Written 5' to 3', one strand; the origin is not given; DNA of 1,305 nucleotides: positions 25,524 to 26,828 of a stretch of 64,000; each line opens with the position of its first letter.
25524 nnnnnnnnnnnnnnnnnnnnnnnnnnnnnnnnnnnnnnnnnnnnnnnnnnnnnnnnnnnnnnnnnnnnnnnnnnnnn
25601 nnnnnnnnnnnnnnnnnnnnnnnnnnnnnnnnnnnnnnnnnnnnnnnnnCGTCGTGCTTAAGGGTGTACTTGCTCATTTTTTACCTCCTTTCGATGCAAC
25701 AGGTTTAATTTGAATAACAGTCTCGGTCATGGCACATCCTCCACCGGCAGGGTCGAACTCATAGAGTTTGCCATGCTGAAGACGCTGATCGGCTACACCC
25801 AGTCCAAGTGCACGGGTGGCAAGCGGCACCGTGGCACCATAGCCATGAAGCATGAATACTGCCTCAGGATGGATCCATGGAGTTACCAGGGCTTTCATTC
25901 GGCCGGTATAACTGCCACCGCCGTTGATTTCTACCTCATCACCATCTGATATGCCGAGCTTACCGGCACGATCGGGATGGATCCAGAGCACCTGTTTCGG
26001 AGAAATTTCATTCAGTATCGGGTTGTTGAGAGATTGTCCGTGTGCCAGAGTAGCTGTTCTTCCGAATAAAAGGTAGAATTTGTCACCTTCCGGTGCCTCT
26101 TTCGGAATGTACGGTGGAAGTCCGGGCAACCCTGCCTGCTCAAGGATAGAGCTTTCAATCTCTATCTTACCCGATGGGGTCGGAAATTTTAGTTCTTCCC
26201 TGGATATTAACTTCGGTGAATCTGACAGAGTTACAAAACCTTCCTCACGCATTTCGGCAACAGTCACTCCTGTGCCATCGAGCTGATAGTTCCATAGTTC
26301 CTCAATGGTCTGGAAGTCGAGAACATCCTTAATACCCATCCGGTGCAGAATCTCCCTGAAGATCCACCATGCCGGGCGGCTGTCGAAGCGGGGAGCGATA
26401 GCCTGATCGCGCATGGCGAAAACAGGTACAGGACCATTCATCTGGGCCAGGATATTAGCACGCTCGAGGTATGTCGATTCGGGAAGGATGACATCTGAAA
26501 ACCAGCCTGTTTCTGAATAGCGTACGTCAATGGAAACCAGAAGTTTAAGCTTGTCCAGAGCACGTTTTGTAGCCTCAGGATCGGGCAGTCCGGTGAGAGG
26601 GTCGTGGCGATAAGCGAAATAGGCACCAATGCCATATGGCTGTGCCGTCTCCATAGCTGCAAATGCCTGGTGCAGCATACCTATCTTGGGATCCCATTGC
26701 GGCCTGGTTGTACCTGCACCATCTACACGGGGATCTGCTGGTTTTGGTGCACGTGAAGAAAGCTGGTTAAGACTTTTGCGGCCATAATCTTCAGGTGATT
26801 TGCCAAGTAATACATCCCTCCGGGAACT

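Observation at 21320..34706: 13.4-kb translationally coupled block joining a sugar hydrolase and dehydrogenase to a cytoplasmic NAD(P)H-linked molybdoenzyme and sulfur-type redox genes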

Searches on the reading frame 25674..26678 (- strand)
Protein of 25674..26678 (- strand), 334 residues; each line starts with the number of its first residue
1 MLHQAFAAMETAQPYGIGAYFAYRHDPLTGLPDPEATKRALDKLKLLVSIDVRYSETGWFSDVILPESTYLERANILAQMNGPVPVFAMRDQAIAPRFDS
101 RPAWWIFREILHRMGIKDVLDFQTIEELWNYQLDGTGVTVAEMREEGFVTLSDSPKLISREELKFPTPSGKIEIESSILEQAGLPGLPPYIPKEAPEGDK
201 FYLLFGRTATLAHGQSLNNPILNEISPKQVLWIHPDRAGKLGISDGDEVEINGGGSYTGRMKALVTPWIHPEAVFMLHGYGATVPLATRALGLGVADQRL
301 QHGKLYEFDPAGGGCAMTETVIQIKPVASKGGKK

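Call 5: search_protein_families(library=pfam, proteins=[window:25674-26678:-], max_evalue=0.01)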
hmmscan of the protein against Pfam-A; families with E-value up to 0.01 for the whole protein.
window:25674-26678:- (334 aa): 2 families
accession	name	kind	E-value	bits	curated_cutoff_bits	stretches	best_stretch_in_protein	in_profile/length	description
PF00384.28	Molybdopterin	-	2.3e-17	63.5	24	1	7-111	249-351/353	Molybdopterin oxidoreductase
PF01568.27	Molydop_binding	-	5.9e-12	46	26.8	1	201-282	1-82/110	Molydopterin dinucleotide binding domain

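Call 8: find_homologous_proteins(query=window:25674-26678:-, max_evalue=1e-10)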
Query window:25674-26678:- (334 aa): 300 proteins with E <= 1e-10 among 3224 candidates; the best 120 are listed.
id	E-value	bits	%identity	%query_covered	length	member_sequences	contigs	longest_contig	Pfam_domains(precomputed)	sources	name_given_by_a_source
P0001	1.3e-206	703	91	100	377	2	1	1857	PF00384.28,PF01568.28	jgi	jgi:thiosulfate reductase/polysulfide reductase chain A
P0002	5.1e-206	701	91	100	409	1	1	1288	PF00384.28,PF01568.28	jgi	jgi:thiosulfate reductase/polysulfide reductase chain A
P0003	8.5e-203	691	89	100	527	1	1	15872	PF00384.28,PF01568.28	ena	-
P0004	1.4e-199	680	88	100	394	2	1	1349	PF00384.28,PF01568.28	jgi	jgi:thiosulfate reductase/polysulfide reductase chain A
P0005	6.4e-198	675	87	100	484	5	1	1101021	PF00384.28,PF01568.28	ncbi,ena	-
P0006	2.4e-197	673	87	100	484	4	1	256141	PF00384.28,PF01568.28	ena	-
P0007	3.5e-195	666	85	100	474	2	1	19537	PF00384.28,PF01568.28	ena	-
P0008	1.1e-194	664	85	100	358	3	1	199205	PF00384.28,PF01568.28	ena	-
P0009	6.3e-194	662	85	100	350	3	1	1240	PF00384.28,PF01568.28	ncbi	-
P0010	9.3e-189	645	83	100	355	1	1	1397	PF00384.28,PF01568.28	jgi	jgi:thiosulfate reductase / polysulfide reductase chain A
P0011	1.3e-186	638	83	100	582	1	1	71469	PF00384.28,PF01568.28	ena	-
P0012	1.0e-185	635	81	100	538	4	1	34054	PF00384.28,PF01568.28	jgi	jgi:thiosulfate reductase/polysulfide reductase chain A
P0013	1.6e-185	634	82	100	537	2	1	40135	PF00384.28,PF01568.28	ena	-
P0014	1.8e-185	634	80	100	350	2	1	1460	PF00384.28,PF01568.28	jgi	jgi:thiosulfate reductase/polysulfide reductase chain A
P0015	2.2e-185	634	83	98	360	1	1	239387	PF00384.28,PF01568.28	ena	-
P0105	1.0e-114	401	97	55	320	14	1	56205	PF00384.28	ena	-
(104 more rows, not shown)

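Call 9: find_encoding_contigs(protein=P0005, flank=10000, max_places=3)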
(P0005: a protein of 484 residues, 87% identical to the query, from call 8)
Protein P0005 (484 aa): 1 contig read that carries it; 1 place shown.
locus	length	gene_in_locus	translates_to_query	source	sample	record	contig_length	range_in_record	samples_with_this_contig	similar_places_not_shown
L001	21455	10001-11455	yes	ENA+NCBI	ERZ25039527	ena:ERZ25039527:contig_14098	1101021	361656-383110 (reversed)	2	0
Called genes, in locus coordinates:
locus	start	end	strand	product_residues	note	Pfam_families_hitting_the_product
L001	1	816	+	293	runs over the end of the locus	-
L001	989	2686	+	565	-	PF01266:DAO (faint), PF07992:Pyr_redox_2, PF13450:NAD_binding_8 (faint), PF13454:NAD_binding_9 (faint), PF13738:Pyr_redox_3 (faint), PF00070:Pyr_redox, PF02852:Pyr_redox_dim, PF00581:Rhodanese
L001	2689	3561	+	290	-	PF01758:SBF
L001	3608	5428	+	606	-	PF00916:Sulfate_transp, PF01740:STAS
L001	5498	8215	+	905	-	PF03200:Glyco_hydro_63 (faint), PF22422:MGH1-like_GH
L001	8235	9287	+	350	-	PF08240:ADH_N, PF16912:Glu_dehyd_C, PF00107:ADH_zinc_N (weak)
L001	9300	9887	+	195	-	PF04879:Molybdop_Fe4S4, PF00384:Molybdopterin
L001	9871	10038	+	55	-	-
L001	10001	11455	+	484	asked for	PF00384:Molybdopterin, PF01568:Molydop_binding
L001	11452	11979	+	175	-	PF00037:Fer4 (faint), PF12797:Fer4_2 (faint), PF12837:Fer4_6 (faint), PF13237:Fer4_10 (faint), PF12838:Fer4_7 (weak), PF13247:Fer4_11, PF13187:Fer4_9 (weak)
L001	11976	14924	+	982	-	PF14691:Fer4_20, PF07992:Pyr_redox_2, PF13450:NAD_binding_8 (weak), PF12838:Fer4_7, PF13187:Fer4_9, PF14697:Fer4_21, PF00037:Fer4, PF12838:Fer4_7 (weak), +3 more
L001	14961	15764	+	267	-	PF00230:MIP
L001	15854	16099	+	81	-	-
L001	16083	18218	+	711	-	PF00884:Sulfatase, PF16347:SGSH_C (faint)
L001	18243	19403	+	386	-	-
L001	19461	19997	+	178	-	PF13505:OMP_b-brl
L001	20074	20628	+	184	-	PF13441:Gly-zipper_YMGG (weak), PF13436:Gly-zipper_OmpA, PF13488:Gly-zipper_Omp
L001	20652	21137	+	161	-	PF07366:SnoaL (weak), PF12680:SnoaL_2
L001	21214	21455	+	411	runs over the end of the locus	PF00999:Na_H_Exchanger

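Call 10: find_encoding_contigs(protein=P0011, flank=10000, max_places=3)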
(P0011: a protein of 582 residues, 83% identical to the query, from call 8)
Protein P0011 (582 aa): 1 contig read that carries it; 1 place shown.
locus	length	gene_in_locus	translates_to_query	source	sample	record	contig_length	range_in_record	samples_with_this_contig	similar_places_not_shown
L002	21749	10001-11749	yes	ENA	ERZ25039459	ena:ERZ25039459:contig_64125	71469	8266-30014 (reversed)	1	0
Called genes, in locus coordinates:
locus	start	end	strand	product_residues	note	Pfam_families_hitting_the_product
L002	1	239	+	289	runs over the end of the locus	PF03976:PPK2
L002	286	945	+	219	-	PF06736:TMEM175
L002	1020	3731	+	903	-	PF00690:Cation_ATPase_N, PF00122:E1-E2_ATPase, PF13246:Cation_ATPase, PF00702:Hydrolase, PF00689:Cation_ATPase_C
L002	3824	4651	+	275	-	-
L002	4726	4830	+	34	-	-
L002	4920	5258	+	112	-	-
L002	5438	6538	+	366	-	PF10282:Lactonase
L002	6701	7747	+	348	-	PF08240:ADH_N, PF16912:Glu_dehyd_C, PF00107:ADH_zinc_N (weak)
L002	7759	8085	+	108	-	PF04879:Molybdop_Fe4S4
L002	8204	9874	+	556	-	PF03050:DDE_Tnp_IS66 (weak)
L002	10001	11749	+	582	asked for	PF00384:Molybdopterin, PF01568:Molydop_binding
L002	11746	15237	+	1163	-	PF13187:Fer4_9 (weak), PF13247:Fer4_11, PF14691:Fer4_20, PF07992:Pyr_redox_2, PF13450:NAD_binding_8, PF12838:Fer4_7, PF13187:Fer4_9, PF14697:Fer4_21, +6 more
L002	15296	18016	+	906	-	PF03200:Glyco_hydro_63 (faint), PF22422:MGH1-like_GH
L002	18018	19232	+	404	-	PF00128:Alpha-amylase (weak)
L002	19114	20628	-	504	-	-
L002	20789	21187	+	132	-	-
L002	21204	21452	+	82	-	-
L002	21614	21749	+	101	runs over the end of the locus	PF01740:STAS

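Call 12: find_encoding_contigs(protein=P0105, flank=10000, max_places=4)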
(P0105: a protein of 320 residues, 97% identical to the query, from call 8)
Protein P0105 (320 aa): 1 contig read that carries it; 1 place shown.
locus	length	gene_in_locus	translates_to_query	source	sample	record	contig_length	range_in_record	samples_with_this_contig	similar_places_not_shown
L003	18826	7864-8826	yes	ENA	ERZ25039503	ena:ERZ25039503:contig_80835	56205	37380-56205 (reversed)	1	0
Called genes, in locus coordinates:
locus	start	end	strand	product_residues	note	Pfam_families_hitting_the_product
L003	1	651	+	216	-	?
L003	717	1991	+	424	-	PF00916:Sulfate_transp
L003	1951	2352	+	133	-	PF01740:STAS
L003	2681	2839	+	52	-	PF06742:DUF1214 (weak)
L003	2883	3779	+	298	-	-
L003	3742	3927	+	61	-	-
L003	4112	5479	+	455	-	PF03200:Glyco_hydro_63 (faint), PF22422:MGH1-like_GH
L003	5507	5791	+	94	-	-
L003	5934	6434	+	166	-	PF08240:ADH_N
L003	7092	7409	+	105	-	PF04879:Molybdop_Fe4S4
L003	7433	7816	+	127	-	-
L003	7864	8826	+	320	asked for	PF00384:Molybdopterin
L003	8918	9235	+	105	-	PF01568:Molydop_binding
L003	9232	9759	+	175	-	PF12797:Fer4_2 (faint), PF12837:Fer4_6 (faint), PF12838:Fer4_7, PF13237:Fer4_10 (weak), PF13247:Fer4_11, PF13187:Fer4_9 (weak), PF12838:Fer4_7 (weak), PF00037:Fer4 (weak)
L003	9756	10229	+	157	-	-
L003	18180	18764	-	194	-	PF01204:Trehalase (weak), PF17389:Bac_rhamnosid6H, PF22422:MGH1-like_GH (weak)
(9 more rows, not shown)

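Call 13: find_encoding_contigs(protein=P0003, flank=10000, max_places=3)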
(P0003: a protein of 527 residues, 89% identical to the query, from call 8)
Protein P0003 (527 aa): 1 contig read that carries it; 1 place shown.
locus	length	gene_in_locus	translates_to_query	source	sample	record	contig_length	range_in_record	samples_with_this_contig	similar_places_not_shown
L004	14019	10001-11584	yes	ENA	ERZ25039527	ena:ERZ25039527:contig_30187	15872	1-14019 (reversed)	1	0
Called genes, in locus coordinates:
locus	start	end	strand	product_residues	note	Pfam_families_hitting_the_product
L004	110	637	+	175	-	PF00581:Rhodanese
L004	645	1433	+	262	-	-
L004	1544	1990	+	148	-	-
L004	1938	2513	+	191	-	PF01544:CorA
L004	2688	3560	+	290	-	PF01758:SBF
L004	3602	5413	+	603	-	PF00916:Sulfate_transp, PF01740:STAS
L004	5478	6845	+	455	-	-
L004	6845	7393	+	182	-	-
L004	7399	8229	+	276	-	PF03200:Glyco_hydro_63 (weak), PF22422:MGH1-like_GH (weak)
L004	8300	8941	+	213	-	PF08240:ADH_N, PF16912:Glu_dehyd_C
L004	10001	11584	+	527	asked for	PF00384:Molybdopterin, PF01568:Molydop_binding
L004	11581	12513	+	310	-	PF00037:Fer4 (faint), PF12797:Fer4_2 (faint), PF12838:Fer4_7, PF13187:Fer4_9 (weak), PF13237:Fer4_10 (weak), PF13247:Fer4_11, PF12838:Fer4_7 (weak)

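Call 20: find_related_loci(query=A1, collection=genome_contigs, flank=10000)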
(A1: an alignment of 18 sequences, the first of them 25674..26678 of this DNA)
Query A1 (334 aa) in genome_contigs; peptide patterns used: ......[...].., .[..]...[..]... (x = any residue, [..] = any of these).
599 stretches matched a pattern (row limit reached: there are more); 591 encode a relative of the query (tblastn E <= 1e-3); the best 80 are kept; 80 distinct loci.
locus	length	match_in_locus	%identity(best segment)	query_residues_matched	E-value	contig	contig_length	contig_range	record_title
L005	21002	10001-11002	94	1-334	0e+0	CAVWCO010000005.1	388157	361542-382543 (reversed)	MAG: uncultured Bacteroidales bacterium isolate MFD03899.bin.2.192 genome assembly, contig: contig_14204, whole genome s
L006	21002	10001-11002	90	1-334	0e+0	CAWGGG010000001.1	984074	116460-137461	MAG: uncultured Bacteroidales bacterium isolate MFD02979.bin.1.62 genome assembly, contig: contig_26867, whole genome sh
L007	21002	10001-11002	89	1-334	0e+0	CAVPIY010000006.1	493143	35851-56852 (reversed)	MAG: uncultured Bacteroidales bacterium isolate MFD00032.bin.1.201 genome assembly, contig: contig_25998, whole genome s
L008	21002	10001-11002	83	1-334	0e+0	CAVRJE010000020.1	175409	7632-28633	MAG: uncultured Actinomycetota bacterium isolate MFD05942.bin.2.329 genome assembly, contig: contig_6027, whole genome s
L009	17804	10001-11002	84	1-334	0e+0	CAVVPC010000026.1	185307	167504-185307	MAG: uncultured Chloroflexia bacterium isolate MFD02199.bin.2.77 genome assembly, contig: contig_5529, whole genome shot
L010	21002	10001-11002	84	1-334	0e+0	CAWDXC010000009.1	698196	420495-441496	MAG: uncultured Actinomycetes bacterium isolate MFD05942.bin.1.358 genome assembly, contig: contig_23263, whole genome s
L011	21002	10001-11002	87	1-334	0e+0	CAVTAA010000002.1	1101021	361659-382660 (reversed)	MAG: uncultured Bacteroidales bacterium isolate MFD04716.bin.2.212 genome assembly, contig: contig_14098, whole genome s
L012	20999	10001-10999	86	1-333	0e+0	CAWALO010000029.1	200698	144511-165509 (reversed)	MAG: uncultured Bacteroidales bacterium isolate MFD04716.bin.2.270 genome assembly, contig: contig_63, whole genome shot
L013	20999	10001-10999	84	1-333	0e+0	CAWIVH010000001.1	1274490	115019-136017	MAG: uncultured Acidobacteriota bacterium isolate MFD02979.bin.1.204 genome assembly, contig: contig_10562, whole genome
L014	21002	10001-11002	86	1-334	0e+0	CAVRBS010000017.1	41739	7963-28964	MAG: uncultured Bacteroidales bacterium isolate MFD00032.bin.3.335 genome assembly, contig: contig_54829, whole genome s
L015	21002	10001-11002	86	1-334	0e+0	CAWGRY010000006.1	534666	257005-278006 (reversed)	MAG: uncultured Bacteroidales bacterium isolate MFD05942.bin.1.444 genome assembly, contig: contig_38270, whole genome s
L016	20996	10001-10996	83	1-332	0e+0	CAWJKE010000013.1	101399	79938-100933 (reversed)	MAG: uncultured Actinomycetota bacterium isolate MFD05942.bin.1.451 genome assembly, contig: contig_47121, whole genome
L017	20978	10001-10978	84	1-326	0e+0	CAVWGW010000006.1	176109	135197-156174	MAG: uncultured Chloroflexia bacterium isolate MFD04716.bin.3.335 genome assembly, contig: contig_17304, whole genome sh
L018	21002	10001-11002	85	1-334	0e+0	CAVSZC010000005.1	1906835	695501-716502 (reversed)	MAG: uncultured Bacteroidales bacterium isolate MFD04716.bin.1.420 genome assembly, contig: contig_34471, whole genome s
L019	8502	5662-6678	80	1-334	0e+0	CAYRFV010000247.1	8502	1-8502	MAG TPA_asm: uncultured Anaerolineales bacterium isolate binchicken_co274_116 genome assembly, contig: NODE_20083_length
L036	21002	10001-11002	77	1-334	0e+0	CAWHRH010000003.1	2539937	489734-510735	MAG: uncultured Gammaproteobacteria bacterium isolate MFD06714.bin.2.174 genome assembly, contig: contig_23072, whole ge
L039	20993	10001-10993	79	1-331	0e+0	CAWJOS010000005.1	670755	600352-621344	MAG: uncultured Solirubrobacteraceae bacterium isolate MFD04428.bin.2.43 genome assembly, contig: contig_13631, whole ge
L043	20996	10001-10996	78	1-332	0e+0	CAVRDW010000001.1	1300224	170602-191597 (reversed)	MAG: uncultured beta proteobacterium isolate MFD10007.bin.2.212 genome assembly, contig: contig_29432, whole genome shot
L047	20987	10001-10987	79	1-329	0e+0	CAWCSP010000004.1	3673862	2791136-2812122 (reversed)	MAG: uncultured Acidobacteriota bacterium isolate MFD04428.bin.1.167 genome assembly, contig: contig_20948, whole genome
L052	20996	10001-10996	76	1-332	2e-180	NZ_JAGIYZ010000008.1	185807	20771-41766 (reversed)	Roseomonas nitratireducens strain PWR1 contig8, whole genome shotgun sequence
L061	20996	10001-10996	76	1-332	5e-175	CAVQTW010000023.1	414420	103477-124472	MAG: uncultured Alphaproteobacteria bacterium isolate MFD09964.bin.2.23 genome assembly, contig: contig_63238, whole gen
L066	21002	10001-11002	72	1-334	5e-169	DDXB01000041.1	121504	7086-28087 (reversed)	MAG TPA_asm: Rhodocyclaceae bacterium UBA2271 UBA2271_contig_617, whole genome shotgun sequence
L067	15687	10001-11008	73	1-333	6e-168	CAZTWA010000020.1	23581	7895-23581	MAG TPA_asm: uncultured Methyloversatilis sp. isolate binchicken_co342_118 genome assembly, contig: NODE_216_length_2358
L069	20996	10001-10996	72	1-332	2e-166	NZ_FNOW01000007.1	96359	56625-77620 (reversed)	Allochromatium warmingii strain DSM 173, whole genome shotgun sequence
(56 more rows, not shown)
